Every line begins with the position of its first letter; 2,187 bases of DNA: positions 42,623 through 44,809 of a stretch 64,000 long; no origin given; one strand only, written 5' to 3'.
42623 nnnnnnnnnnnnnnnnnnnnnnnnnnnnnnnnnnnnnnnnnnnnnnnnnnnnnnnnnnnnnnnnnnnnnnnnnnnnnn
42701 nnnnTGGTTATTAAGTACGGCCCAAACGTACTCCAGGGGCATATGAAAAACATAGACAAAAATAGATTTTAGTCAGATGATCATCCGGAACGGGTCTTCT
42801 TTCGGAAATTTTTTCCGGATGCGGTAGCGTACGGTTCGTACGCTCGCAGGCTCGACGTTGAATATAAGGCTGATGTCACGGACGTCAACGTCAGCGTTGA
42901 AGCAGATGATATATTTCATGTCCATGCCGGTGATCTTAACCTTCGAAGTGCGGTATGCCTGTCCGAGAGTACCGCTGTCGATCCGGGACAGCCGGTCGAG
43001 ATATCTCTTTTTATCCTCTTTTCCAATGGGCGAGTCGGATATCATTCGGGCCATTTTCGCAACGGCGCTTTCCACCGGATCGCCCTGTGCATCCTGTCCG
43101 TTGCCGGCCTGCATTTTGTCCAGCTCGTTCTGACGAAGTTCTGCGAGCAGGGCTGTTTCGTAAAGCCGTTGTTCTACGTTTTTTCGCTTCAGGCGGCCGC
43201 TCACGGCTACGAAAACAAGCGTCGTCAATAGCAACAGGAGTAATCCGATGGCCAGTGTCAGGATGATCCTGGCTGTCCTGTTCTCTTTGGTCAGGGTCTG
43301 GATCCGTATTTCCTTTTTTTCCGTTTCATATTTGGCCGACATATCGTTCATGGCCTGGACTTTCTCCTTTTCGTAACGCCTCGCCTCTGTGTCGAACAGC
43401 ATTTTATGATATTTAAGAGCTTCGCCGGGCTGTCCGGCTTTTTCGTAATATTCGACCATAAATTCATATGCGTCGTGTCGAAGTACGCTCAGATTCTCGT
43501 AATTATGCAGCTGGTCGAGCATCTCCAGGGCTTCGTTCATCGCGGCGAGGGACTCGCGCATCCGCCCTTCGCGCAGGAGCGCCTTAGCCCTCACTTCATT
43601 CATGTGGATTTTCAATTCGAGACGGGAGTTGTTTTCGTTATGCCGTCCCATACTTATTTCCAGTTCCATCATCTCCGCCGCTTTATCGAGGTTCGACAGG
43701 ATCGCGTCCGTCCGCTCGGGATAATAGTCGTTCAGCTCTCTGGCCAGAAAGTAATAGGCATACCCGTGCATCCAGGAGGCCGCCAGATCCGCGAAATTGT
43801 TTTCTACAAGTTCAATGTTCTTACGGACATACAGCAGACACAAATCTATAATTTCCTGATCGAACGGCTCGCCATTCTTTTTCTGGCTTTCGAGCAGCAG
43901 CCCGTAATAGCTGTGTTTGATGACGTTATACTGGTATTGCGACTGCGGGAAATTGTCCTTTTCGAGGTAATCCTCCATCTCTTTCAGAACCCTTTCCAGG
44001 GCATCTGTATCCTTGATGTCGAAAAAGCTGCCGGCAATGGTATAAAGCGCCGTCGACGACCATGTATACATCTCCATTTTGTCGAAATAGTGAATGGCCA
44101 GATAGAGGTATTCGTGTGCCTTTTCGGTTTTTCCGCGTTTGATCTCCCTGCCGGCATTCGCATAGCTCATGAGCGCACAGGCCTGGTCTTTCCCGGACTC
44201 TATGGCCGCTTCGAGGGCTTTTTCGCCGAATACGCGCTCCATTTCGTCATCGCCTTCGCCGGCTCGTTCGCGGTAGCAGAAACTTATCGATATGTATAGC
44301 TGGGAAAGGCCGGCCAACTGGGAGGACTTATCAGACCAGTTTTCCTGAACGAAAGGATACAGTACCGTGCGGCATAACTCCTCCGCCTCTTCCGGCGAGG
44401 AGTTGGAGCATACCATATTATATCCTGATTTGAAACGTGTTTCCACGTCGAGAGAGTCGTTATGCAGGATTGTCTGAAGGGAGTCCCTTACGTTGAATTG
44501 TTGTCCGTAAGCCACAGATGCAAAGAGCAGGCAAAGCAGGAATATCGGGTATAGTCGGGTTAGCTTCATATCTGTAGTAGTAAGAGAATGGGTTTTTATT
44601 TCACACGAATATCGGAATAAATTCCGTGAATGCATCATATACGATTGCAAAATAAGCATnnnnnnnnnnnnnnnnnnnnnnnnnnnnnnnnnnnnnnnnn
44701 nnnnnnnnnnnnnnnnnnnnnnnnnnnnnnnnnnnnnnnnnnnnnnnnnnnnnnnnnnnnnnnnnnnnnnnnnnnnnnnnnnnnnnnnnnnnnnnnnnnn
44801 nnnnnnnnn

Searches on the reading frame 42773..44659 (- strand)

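Call 4: search_protein_families(library=pfam, proteins=[window:42773-44659:-], max_evalue=0.01)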
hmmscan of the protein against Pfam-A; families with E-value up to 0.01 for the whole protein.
window:42773-44659:- (628 aa): 1 family
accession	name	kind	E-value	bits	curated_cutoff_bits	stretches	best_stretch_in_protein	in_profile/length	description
PF13424.12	TPR_12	-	0.00056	20.5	30.1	0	357-419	9-69/77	Tetratricopeptide repeat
